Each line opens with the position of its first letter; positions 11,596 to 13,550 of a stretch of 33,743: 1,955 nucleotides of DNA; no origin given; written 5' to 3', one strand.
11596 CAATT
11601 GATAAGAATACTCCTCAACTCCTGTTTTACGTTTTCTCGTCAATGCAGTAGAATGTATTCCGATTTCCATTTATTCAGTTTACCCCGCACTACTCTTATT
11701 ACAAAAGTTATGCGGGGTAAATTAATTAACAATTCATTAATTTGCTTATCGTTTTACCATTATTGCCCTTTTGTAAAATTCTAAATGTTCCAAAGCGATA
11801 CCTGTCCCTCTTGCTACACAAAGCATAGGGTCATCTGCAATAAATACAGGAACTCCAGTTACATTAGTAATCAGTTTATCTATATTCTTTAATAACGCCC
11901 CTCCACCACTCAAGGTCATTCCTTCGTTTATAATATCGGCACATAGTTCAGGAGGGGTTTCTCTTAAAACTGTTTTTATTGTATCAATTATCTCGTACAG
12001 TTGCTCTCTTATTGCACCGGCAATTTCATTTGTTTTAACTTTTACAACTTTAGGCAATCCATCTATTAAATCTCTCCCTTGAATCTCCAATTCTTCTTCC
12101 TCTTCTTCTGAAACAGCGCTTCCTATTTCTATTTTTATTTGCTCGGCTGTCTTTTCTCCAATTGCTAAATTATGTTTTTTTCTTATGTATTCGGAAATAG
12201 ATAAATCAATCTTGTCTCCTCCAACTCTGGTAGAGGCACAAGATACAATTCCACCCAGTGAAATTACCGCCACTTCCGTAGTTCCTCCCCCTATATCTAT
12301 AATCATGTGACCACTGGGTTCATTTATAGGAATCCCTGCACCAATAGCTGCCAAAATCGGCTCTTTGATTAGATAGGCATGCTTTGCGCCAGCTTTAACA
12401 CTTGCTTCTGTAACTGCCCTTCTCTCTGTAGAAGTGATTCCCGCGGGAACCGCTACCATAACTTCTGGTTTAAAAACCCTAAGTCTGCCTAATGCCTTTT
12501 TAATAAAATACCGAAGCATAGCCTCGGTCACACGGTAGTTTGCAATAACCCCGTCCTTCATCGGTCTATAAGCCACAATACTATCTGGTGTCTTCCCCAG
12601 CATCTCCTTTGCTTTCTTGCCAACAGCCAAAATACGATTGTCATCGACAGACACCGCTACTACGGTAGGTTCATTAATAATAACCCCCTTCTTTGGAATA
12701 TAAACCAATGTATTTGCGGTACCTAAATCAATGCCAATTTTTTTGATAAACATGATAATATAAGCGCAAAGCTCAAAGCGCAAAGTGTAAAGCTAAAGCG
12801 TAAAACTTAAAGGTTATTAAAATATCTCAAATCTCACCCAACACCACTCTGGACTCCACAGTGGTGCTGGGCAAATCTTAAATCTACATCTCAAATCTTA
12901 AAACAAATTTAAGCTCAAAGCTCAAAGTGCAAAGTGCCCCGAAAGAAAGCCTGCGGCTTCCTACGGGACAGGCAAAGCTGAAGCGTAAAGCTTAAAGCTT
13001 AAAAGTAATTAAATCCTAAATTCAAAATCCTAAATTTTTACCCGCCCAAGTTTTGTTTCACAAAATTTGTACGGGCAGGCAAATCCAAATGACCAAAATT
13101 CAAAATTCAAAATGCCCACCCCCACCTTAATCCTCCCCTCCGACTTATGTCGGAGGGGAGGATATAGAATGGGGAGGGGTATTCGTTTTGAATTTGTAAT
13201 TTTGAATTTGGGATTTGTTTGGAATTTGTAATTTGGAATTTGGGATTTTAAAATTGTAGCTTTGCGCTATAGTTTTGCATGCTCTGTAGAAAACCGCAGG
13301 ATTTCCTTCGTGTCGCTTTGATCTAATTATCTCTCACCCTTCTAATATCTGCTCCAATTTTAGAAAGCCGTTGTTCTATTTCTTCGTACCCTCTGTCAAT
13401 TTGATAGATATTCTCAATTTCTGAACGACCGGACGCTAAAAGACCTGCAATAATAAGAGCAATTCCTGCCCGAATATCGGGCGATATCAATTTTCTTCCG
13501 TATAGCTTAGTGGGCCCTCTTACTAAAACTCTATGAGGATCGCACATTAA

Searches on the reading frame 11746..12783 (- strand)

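Call 12: search_protein_families(library=ncbifam, proteins=[window:11746-12783:-])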
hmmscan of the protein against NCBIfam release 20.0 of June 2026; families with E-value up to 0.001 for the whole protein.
window:11746-12783:- (345 aa): 17 families
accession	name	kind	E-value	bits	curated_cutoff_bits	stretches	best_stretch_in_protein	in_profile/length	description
NF010539.0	PRK13927.1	subfamily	3.4e-142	473.3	293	1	11-341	4-336/339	rod shape-determining protein MreB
TIGR00904.1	mreB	subfamily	1.9e-138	461.1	365.75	1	12-338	1-333/334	MreB/Mrl family cell shape determining protein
NF010540.1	PRK13929.1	exception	1.2e-120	402.5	515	1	14-338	5-331/334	rod-share determining protein MreBH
NF040964.1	MamK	subfamily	8.8e-20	71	400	1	16-327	3-315/335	MamK family actin-like protein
TIGR01174.1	ftsA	equivalog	8.6e-18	64.6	175.85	1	157-317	196-346/371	cell division protein FtsA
TIGR01991.1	HscA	equivalog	2.2e-17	62.8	708.55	1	76-334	101-362/600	Fe-S protein assembly chaperone HscA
NF003520.0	PRK05183.1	subfamily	6.1e-17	61.3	620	1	76-334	121-382/621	Fe-S protein assembly chaperone HscA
NF011660.0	PRK15080.1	equivalog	1.4e-15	57.3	182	1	75-213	64-197/277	ethanolamine utilization protein EutJ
NF053558.1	BeeR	equivalog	1.9e-15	56.7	530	1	69-305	65-304/349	BeeR family actin-like protein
TIGR02529.1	EutJ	subfamily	6.4e-12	45.5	152.1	1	75-215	31-166/239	ethanolamine utilization protein EutJ family protein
NF002399.0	PRK01433.1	equivalog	2.3e-11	43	743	1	89-332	125-355/595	Fe-S protein assembly chaperone HscA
TIGR02350.1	prok_dnaK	equivalog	3.8e-11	42.1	822.55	1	81-205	106-236/596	molecular chaperone DnaK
NF001413.0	PRK00290.1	equivalog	8.6e-11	40.9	648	1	88-204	116-236/625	molecular chaperone DnaK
NF009946.0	PRK13410.1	equivalog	1.3e-10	40.2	1019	1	85-203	115-238/669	molecular chaperone DnaK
NF009947.0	PRK13411.1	equivalog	3.1e-10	38.7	1002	1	107-203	135-237/662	molecular chaperone DnaK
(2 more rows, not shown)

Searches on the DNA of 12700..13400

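Call 67: search_rna_families(source=window, start=12700, end=13400, threshold=evalue, max_evalue=1)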
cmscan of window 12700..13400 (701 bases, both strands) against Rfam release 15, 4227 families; matches with E-value up to 1: 11.
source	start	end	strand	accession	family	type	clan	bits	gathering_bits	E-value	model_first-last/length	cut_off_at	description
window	13110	13184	-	RF03849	MIR1219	Gene; miRNA;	-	29.7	79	0.0006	1-82/82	no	MIR1219 microRNA precursor family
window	13113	13181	-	RF04240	mir-4716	Gene; miRNA;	-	28.5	76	0.001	1-84/84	no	mir-4716 microRNA precursor family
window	13118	13227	-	RF02905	sRNA41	Gene; sRNA;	-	26.5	45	0.042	1-113/113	no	Archaeal Small RNA 41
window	13106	13192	-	RF04209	MIR7533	Gene; miRNA;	-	25.9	230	0.0051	1-249/249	no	MIR7533 microRNA precursor family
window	13114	13180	+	RF03849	MIR1219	Gene; miRNA;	-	25.6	79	0.0078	1-82/82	no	MIR1219 microRNA precursor family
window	13110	13184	+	RF04209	MIR7533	Gene; miRNA;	-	25.4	230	0.0067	1-249/249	no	MIR7533 microRNA precursor family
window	13110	13186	+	RF03788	MIR5304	Gene; miRNA;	-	22.7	75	0.027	1-80/80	no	MIR5304 microRNA precursor family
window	13051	13176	-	RF01649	ceN67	Gene; snRNA; snoRNA; HACA-box;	-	22.2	70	0.25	1-130/130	no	Caenorhabditis snoRNA ceN67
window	13083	13252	-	RF02857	30_255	Gene; sRNA;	-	21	197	0.88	1-213/213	no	Leptospira sRNA 30_255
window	13028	13087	-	RF03707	mir-1892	Gene; miRNA;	-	18.8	86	0.4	1-80/80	no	mir-1892 microRNA precursor family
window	12832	12876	-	RF04209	MIR7533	Gene; miRNA;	-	16.6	230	0.9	1-249/249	no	MIR7533 microRNA precursor family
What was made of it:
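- On Known RNA families (Rfam 15): No hit on the hairpin at E up to 1 in 12700-13400 (call 67).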
